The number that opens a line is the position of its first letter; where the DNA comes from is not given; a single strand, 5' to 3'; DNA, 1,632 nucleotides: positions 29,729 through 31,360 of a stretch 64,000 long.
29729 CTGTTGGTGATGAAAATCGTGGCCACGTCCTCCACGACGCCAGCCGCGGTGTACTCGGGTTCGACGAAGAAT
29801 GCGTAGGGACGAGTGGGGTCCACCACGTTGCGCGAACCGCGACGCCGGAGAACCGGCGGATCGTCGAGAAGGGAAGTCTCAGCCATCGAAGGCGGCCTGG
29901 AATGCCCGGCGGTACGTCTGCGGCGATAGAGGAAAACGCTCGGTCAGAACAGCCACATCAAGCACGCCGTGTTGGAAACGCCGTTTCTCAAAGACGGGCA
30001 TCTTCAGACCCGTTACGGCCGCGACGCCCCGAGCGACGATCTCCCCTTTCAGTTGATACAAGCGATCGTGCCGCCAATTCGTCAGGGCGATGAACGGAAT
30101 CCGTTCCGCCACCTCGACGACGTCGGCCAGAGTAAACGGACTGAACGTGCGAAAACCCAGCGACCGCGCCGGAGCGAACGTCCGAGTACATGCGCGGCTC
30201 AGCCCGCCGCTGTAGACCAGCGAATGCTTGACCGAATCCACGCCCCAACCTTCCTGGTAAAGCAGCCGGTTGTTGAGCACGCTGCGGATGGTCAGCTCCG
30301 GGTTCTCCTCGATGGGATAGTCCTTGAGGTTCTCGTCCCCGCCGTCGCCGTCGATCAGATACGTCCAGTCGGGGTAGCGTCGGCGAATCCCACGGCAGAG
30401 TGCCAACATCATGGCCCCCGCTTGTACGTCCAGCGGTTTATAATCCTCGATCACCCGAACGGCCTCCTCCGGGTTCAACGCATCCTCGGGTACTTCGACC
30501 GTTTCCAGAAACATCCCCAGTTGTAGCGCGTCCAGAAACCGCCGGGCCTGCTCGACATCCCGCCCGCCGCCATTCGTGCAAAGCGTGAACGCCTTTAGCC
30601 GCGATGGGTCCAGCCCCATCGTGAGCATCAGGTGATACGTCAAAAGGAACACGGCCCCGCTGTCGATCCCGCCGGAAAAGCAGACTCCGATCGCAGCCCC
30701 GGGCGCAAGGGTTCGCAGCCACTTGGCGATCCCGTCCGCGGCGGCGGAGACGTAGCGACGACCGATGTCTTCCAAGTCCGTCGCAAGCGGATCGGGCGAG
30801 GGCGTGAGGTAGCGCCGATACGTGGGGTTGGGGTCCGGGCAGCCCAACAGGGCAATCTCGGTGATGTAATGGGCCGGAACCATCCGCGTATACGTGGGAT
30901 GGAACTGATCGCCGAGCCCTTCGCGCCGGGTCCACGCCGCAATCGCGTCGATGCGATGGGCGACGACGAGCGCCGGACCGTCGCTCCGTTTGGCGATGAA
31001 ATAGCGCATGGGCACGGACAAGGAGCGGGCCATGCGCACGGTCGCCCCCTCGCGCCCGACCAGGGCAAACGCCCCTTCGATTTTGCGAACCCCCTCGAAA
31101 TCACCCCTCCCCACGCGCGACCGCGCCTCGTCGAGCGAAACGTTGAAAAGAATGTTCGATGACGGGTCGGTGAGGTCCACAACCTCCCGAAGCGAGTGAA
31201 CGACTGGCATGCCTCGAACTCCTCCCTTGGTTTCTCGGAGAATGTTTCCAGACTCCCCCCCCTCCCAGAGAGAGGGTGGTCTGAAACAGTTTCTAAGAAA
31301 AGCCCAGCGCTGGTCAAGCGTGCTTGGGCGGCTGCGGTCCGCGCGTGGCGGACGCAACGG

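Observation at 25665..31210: Tightly packed six-gene operon: AsnB-like ATP-pyrophosphatase (no glutaminase Cys) - radical SAM - halogenase-like flavoprotein - HAD phosphatase - SDR - zinc-ribbon protein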

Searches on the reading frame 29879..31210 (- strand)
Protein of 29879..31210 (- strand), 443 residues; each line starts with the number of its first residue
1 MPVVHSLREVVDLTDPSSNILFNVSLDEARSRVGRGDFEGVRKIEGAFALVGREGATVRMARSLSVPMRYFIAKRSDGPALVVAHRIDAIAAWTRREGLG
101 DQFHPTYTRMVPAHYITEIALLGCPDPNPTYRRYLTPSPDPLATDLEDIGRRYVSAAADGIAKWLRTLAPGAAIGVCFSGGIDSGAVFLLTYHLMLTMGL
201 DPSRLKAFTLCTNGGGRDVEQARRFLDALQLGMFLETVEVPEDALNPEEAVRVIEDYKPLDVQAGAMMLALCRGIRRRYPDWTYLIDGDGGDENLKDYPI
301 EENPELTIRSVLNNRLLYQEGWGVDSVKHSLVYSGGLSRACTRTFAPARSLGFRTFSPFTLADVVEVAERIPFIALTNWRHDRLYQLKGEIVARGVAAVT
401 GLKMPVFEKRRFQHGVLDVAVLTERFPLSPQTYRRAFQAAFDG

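Call 3: search_protein_families(library=pfam, proteins=[window:29879-31210:-], max_evalue=0.01)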
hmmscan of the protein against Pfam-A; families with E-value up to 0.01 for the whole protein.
window:29879-31210:- (443 aa): 1 family
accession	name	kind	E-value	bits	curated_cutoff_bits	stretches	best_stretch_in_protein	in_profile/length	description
PF00733.27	Asn_synthase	-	1.9e-11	44.6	21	1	173-306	19-143/354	Asparagine synthase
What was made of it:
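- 29879..31210 (-): AsnB-like ATP-pyrophosphatase (AsnBL), 443 aa. It has two domains, a degenerate Ntn-like N-domain and a PP-loop synthetase domain, and no N-terminal Cys. Pfam Asn_synthase covers residues 173-306 (call 3).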

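Call 4: search_protein_families(library=ncbifam, proteins=[window:29879-31210:-], max_evalue=0.01)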
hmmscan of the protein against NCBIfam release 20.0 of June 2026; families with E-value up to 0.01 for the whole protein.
window:29879-31210:- (443 aa): 1 family
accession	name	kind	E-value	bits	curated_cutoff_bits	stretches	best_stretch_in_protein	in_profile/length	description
TIGR01536.1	asn_synth_AEB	equivalog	2.5e-09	36.7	267.1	1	112-300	205-373/517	asparagine synthase (glutamine-hydrolyzing)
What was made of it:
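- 29879..31210 (-): TIGR01536 scores 36.7 bits against a cut-off of 267 (call 4).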

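Call 5: find_homologous_proteins(query=window:29879-31210:-)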
Query window:29879-31210:- (443 aa): 8000 proteins with E <= 0.001 among 8000 candidates; the best 120 are listed.
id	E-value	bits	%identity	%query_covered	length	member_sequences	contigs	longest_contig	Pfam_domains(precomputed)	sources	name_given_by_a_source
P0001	0.0e+0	1010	100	100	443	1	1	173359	PF00733.28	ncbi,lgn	-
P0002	5.6e-234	795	79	100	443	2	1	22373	PF00733.28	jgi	-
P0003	1.6e-226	770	76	100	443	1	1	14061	PF00733.28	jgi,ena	-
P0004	7.3e-222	755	73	99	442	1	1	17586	PF00733.28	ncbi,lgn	-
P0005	2.8e-218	743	73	100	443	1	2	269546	PF00733.28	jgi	jgi:asparagine synthase (glutamine-hydrolysing)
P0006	5.3e-214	729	72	100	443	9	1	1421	PF00733.28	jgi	jgi:asparagine synthase (glutamine-hydrolysing)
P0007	1.4e-213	728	72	100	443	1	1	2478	PF00733.28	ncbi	-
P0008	6.1e-211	719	70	100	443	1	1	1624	PF00733.28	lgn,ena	-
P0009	1.3e-210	718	69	100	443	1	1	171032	PF00733.28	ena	-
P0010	3.5e-210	716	70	100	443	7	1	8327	PF00733.28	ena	-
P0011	9.6e-210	715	70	100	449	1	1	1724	PF00733.28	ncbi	-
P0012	1.4e-209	714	71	100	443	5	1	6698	PF00733.28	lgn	-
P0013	2.0e-209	714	70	99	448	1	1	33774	PF00733.28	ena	-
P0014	2.4e-209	714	70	100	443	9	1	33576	PF00733.28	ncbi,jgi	jgi:asparagine synthase (glutamine-hydrolysing)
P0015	5.0e-209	713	70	100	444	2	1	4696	PF00733.28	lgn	-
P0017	4.1e-208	710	70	100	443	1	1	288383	PF00733.28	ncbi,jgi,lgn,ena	-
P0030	8.0e-203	692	67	100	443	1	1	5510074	PF00733.28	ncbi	ncbi:MAG: asparagine synthetase B family protein, partial [Gemmatimonadota bacterium]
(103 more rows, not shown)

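Call 6: search_solved_structures(query=window:29879-31210:-, max_evalue=1, show_alignments=2)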
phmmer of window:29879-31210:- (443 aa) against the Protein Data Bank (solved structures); distinct sequences matched with E-value up to 1: 0.
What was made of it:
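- Tried and rejected: phmmer of AsnBL against PDB sequences gave no hit at E of 1 or below (call 6).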

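Call 8: find_related_loci(query=A1, collection=genome_contigs, flank=10000)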
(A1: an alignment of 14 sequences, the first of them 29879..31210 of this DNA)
Query A1 (443 aa) in genome_contigs; peptide patterns used: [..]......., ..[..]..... (x = any residue, [..] = any of these).
600 stretches matched a pattern (row limit reached: there are more); 538 encode a relative of the query (tblastn E <= 1e-3); the best 80 are kept; 80 distinct loci.
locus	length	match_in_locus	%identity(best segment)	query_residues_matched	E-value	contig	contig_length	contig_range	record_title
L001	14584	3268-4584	73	4-442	0e+0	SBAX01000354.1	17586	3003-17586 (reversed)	MAG: Phycisphaera mikurensis isolate Bin_18_1 Hy_contig2072, whole genome shotgun sequence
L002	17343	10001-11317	65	5-443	0e+0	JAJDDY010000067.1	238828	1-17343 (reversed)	MAG: Phycisphaerae bacterium isolate OFTM250 OFTM250_66, whole genome shotgun sequence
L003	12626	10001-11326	63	1-442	0e+0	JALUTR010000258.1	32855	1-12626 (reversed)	MAG: Candidatus Neomarinimicrobiota bacterium isolate 128-326_maxbin2_scaf2bin.003 128-326_scaffold_469_c1, whole genome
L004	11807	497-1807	66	6-442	0e+0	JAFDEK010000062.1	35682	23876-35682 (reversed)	MAG: Deltaproteobacteria bacterium isolate Meg19_46_Bin_145 Meg19_46_Bin_145_scaffold_1733, whole genome shotgun sequenc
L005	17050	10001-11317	62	4-442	0e+0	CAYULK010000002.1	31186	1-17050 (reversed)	MAG TPA_asm: uncultured Calditrichota bacterium isolate SRP128015_co2_49 genome assembly, contig: NODE_512_length_31186_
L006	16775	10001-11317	64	3-441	0e+0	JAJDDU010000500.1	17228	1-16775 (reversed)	MAG: Phycisphaerae bacterium isolate OFTM5 OFTM5_499, whole genome shotgun sequence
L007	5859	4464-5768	65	7-441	0e+0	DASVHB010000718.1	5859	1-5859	MAG TPA_asm: Pirellulales bacterium isolate SMAG_U2130 k141_357697, whole genome shotgun sequence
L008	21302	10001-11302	65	7-441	0e+0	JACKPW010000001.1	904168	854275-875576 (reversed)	MAG: Verrucomicrobiales bacterium isolate HK-STAS-VERR-4 HK-STAS-VERR-4_1, whole genome shotgun sequence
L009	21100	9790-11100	62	5-442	0e+0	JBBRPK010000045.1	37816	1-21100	MAG: Verrucomicrobiota bacterium isolate La1_metabat2.433 LA1C_B2.433_k141_1616109L_37816_cov_23.8019, whole genome shot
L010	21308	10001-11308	64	7-442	0e+0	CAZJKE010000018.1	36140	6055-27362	MAG TPA_asm: uncultured Isosphaeraceae bacterium isolate SRP260945_co1_488 genome assembly, contig: NODE_1586_length_361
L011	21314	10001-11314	64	3-441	0e+0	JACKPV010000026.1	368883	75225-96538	MAG: Verrucomicrobiales bacterium isolate HK-STAS-VERR-3 HK-STAS-VERR-3_26, whole genome shotgun sequence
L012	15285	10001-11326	62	1-442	0e+0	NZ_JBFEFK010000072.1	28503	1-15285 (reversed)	Maioricimonas sp. JC845 72, whole genome shotgun sequence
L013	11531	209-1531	63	1-441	0e+0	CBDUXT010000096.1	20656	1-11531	MAG TPA_asm: uncultured bacterium isolate SRR22302371_binner23_Refined_2 genome assembly, contig: ERZ26661859.1569, whol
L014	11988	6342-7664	62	1-441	0e+0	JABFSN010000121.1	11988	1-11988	MAG: Phycisphaerales bacterium isolate WB-IL-13 seq_2653, whole genome shotgun sequence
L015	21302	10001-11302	62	7-441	0e+0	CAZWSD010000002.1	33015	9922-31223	MAG TPA_asm: uncultured Acidobacterium sp. isolate SRP226684_co1_83 genome assembly, contig: NODE_802_length_33015_cov_5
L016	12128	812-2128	63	2-441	0e+0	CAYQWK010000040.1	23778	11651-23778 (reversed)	MAG TPA_asm: uncultured Bifidobacteriaceae bacterium isolate SRP257259_co1_135 genome assembly, contig: NODE_2406_length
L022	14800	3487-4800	61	3-441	0e+0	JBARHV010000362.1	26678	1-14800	MAG: Silvibacterium sp. isolate MFD06470_ilm_asm_bin28 k127_149753, whole genome shotgun sequence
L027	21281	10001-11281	62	11-437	0e+0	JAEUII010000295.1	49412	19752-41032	MAG: Planctomycetaceae bacterium isolate new MAG-39 k141_4376976, whole genome shotgun sequence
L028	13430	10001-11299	62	11-443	0e+0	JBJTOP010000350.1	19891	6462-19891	MAG: Planctomycetaceae bacterium isolate samp_4449_VAMB_558 samp_4449_1994532, whole genome shotgun sequence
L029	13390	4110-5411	60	10-442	0e+0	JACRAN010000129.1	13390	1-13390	MAG: Bacteroidetes bacterium isolate NC_groundwater_1594_Pr3_B-0.1um_54_10 SR-2_scaffold_141_1408375, whole genome shotg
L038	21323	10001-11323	58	3-442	1e-178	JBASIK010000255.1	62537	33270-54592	MAG: Bacteroidales bacterium isolate MFD13489_ilm_asm_bin48 k127_130617, whole genome shotgun sequence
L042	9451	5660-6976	58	5-442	2e-178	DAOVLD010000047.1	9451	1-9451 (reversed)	MAG TPA_asm: Bacteroidota bacterium isolate CSMAG_1436 CSMAG_1436_k141_1600257_length_9451_cov_86.2502, whole genome sho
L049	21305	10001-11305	59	7-441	1e-176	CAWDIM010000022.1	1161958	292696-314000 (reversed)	MAG: uncultured Planctomycetota bacterium isolate MFD04716.bin.2.187 genome assembly, contig: contig_6537, whole genome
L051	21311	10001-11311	57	7-442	3e-177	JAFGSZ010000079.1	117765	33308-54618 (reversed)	MAG: Bacteroidales bacterium isolate Zod_Metabat.943 k87_6600333, whole genome shotgun sequence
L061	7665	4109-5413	59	7-442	1e-177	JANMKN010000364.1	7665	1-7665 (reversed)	MAG: Abditibacteriaceae bacterium isolate OTE_64_metabat_168 OTE_64_k141_160617, whole genome shotgun sequence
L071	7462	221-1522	57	10-442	7e-177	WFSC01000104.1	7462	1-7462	MAG: Bacteroidales bacterium isolate S016_18 k151_239846, whole genome shotgun sequence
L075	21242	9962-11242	60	11-437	4e-176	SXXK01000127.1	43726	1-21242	MAG: Planctomyces sp. isolate F1-20-MAGs055 F1-20__c186665, whole genome shotgun sequence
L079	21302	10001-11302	59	10-442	6e-176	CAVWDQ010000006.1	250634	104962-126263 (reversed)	MAG: uncultured Bacteroidales bacterium isolate MFD03804.bin.2.147 genome assembly, contig: contig_13637, whole genome s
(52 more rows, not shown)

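Call 17: find_encoding_contigs(protein=window:29879-31210:-, flank=10000, max_places=3)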
Protein window:29879-31210:- (443 aa): 1 contig read that carries it; 1 place shown.
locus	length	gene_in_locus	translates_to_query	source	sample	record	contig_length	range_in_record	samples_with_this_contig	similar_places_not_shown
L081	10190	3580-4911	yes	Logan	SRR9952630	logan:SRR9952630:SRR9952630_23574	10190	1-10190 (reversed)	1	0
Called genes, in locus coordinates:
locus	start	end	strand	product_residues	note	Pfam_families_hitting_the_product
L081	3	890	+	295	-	?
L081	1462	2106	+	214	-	-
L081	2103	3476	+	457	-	PF01145:Band_7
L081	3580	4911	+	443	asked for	PF00733:Asn_synthase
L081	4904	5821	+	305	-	PF04055:Radical_SAM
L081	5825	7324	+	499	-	PF01266:DAO (weak), PF04820:Trp_halogenase (faint)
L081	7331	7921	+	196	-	PF00702:Hydrolase, PF12710:HAD (faint), PF13419:HAD_2, PF13242:Hydrolase_like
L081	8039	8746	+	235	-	PF00106:adh_short, PF01370:Epimerase (weak), PF08659:KR, PF13561:adh_short_C2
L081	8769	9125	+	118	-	-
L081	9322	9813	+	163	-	-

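Call 22: find_encoding_contigs(protein=P0030, flank=10000, max_places=2)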
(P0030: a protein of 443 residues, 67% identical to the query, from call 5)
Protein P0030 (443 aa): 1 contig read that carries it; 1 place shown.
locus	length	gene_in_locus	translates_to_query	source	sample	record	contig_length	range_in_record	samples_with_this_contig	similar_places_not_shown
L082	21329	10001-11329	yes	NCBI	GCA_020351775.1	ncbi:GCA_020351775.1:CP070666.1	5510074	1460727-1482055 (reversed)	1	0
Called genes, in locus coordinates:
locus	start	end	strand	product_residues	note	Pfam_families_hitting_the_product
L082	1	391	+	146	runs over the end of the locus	-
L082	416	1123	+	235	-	-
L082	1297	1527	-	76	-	-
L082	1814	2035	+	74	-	PF26604:CBU_0592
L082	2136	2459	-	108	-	PF03551:PadR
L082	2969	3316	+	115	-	PF03551:PadR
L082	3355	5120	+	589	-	PF12704:MacB_PCD, PF02687:FtsX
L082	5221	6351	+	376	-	PF07676:PD40 (faint)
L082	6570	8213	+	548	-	PF07676:PD40 (faint), PF26549:Tricorn_N (faint), PF02494:HYR (weak)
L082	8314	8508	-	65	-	-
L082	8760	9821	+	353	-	-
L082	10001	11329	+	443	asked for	PF00733:Asn_synthase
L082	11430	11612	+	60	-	-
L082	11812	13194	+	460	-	PF14067:LssY_C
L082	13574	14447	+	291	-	PF02837:Glyco_hydro_2_N, PF22666:Glyco_hydro_2_N2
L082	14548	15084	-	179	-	-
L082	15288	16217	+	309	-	PF01261:AP_endonuc_2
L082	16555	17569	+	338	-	PF20703:nSTAND1 (weak), PF01637:ATPase_2, PF13191:AAA_16, PF13401:AAA_22 (weak)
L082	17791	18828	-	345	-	-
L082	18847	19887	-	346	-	-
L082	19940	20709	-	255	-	-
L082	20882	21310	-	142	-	PF07238:PilZ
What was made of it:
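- Bacteroidota lack the flavoprotein next to the pair, and some genomes have AsnBL alone (L082, call 22).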

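Call 23: find_encoding_contigs(protein=P0017, flank=10000, max_places=2)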
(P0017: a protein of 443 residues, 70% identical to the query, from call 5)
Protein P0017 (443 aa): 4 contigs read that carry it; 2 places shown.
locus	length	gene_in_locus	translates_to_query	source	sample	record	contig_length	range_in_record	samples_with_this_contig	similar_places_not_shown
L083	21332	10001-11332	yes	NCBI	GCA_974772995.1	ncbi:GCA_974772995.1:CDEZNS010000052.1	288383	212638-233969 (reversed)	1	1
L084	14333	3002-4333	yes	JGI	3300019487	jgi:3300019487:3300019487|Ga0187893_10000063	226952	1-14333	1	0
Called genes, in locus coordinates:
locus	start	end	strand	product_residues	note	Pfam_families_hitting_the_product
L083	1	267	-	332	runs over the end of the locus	-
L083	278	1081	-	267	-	-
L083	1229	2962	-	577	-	PF01019:G_glu_transpept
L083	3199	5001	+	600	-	PF00009:GTP_EFTU, PF03144:GTP_EFTU_D2, PF25461:Beta-barrel_SelB, PF09107:WHD_3rd_SelB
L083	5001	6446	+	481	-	PF12390:Se-cys_synth_N, PF03841:SelA, PF01053:Cys_Met_Meta_PP (faint)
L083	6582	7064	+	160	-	PF05635:23S_rRNA_IVP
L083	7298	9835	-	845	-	PF20437:LonC_helical, PF13654:AAA_32, PF20436:LonB_AAA-LID, PF05362:Lon_C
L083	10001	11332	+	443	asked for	PF00733:Asn_synthase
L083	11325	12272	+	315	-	PF04055:Radical_SAM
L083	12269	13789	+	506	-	PF01266:DAO, PF01494:FAD_binding_3 (faint), PF04820:Trp_halogenase (faint)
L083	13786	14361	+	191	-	PF00702:Hydrolase, PF12710:HAD (weak), PF13419:HAD_2, PF13242:Hydrolase_like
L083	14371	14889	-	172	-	-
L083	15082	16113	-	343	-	-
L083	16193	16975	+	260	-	PF00535:Glycos_transf_2, PF13641:Glyco_tranf_2_3 (weak)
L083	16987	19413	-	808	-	-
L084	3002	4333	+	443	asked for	PF00733:Asn_synthase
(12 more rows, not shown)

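Call 26: predict_structure(alignment_id=A1)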
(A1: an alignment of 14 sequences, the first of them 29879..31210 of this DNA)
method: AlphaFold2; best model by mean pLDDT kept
length: 443 residues; sequences in the alignment: 14
mean_pLDDT: 79.9   pTM: 0.84
mean pLDDT of the five models: 79.9, 78.3, 78.1, 78.0, 73.0
residues with pLDDT >= 90: 177; 70-90: 176; 50-70: 35; < 50: 55
segments of 3 or more residues with pLDDT < 50: 122-124, 292-341
pLDDT, mean of each block of 10 residues (from residue 1): 68 92 96 94 93 89 86 86 91 93 80 81 60 68 83 94 94 93 92 97 95 83 95 95 90 82 86 95 86 40 33 37 33 34 73 89 80 71 79 95 86 61 80 86 77
secondary structure, 60 per line:
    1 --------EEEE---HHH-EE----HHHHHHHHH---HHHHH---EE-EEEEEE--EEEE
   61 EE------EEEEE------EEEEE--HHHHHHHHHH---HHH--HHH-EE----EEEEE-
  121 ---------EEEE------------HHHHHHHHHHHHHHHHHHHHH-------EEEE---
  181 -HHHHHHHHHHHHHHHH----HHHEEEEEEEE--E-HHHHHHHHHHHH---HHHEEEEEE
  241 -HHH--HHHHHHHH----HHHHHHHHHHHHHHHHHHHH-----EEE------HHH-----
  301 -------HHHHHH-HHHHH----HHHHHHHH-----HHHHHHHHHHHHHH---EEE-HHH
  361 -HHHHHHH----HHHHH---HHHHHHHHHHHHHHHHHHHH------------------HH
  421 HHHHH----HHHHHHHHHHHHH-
elements in order: E9-12 H26-34 H38-42 E49-54 E57-62 E69-73 E80-84 H87-96 E115-119 E130-133 H146-166 E174-177 H182-197 E205-212 H217-228 E235-240 H247-254 H259-278 E284-286 H308-313 H315-319 H324-331 H337-350 E354-356 H362-368 H373-377 H381-400 H419-425 H430-442

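Call 29: fold_search(model_id=the predicted structure, library=pdb)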
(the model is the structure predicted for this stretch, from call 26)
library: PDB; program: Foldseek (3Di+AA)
matches with E <= 10: 1363; with E <= 0.001: 45
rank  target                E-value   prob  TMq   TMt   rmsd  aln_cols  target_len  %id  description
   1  9b6c_A                3.2e-12  1.00  0.59  0.52   7.9       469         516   14  Human asparagine synthetase Arg-142 to Ile-142 (R142I) variant (released 2025-01-08)
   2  1mc1_A                1.4e-11  1.00  0.59  0.54   7.3       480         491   18  BETA-LACTAM SYNTHETASE WITH PRODUCT (DGPC), AMP AND PPI (released 2002-10-23)
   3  1mb9_A                1.8e-11  1.00  0.56  0.52   9.0       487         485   18  BETA-LACTAM SYNTHETASE COMPLEXED WITH ATP (released 2002-10-23)
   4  1mbz_A                2.7e-11  1.00  0.60  0.54   7.0       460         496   16  BETA-LACTAM SYNTHETASE WITH TRAPPED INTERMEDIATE (released 2002-10-23)
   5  1m1z_A                3.3e-11  1.00  0.58  0.54   7.0       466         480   18  BETA-LACTAM SYNTHETASE APO ENZYME (released 2002-10-23)
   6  1mbz_B                4.2e-11  1.00  0.61  0.56   6.1       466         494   18  BETA-LACTAM SYNTHETASE WITH TRAPPED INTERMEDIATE (released 2002-10-23)
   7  1jgt_A                4.4e-11  1.00  0.60  0.55   5.7       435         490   20  CRYSTAL STRUCTURE OF BETA-LACTAM SYNTHETASE (released 2001-12-28)
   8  1m1z_B                5.4e-11  1.00  0.60  0.55   6.6       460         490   17  BETA-LACTAM SYNTHETASE APO ENZYME (released 2002-10-23)
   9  1mc1_B                7.3e-11  1.00  0.60  0.54   6.7       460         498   17  BETA-LACTAM SYNTHETASE WITH PRODUCT (DGPC), AMP AND PPI (released 2002-10-23)
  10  1mb9_B                8.1e-11  1.00  0.56  0.50   9.0       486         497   18  BETA-LACTAM SYNTHETASE COMPLEXED WITH ATP (released 2002-10-23)
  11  8sue_B                1.3e-10  1.00  0.59  0.52   7.6       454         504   17  Human asparagine synthetase (apo-ASNS) (released 2024-05-22)
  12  1jgt_B                1.4e-10  1.00  0.59  0.53   6.4       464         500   17  CRYSTAL STRUCTURE OF BETA-LACTAM SYNTHETASE (released 2001-12-28)
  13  1ct9_D                1.6e-10  1.00  0.59  0.53   6.5       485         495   18  CRYSTAL STRUCTURE OF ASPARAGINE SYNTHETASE B FROM ESCHERICHIA COLI (released 1999-12-15)
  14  9b6c_B                1.7e-10  1.00  0.61  0.54   7.3       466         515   16  Human asparagine synthetase Arg-142 to Ile-142 (R142I) variant (released 2025-01-08)
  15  1q19_A                2.1e-10  1.00  0.52  0.47  11.5       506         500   13  Carbapenam Synthetase (released 2003-11-04)
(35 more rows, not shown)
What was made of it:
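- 29879..31210 (-): The AF2 model has pLDDT 80, and the top Foldseek matches are human ASNS, beta-lactam synthetase, carbapenam synthetase and TsnB9 over about 460 columns (TM about 0.6; calls 26, 29).
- On AsnB/PP-loop synthetase superfamily: Foldseek matches ASNS, beta-lactam synthetase and CarA at E 1e-10 to 1e-12 (call 29).
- On Beta-lactam / carbapenam synthetase: The fold matches (call 29).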
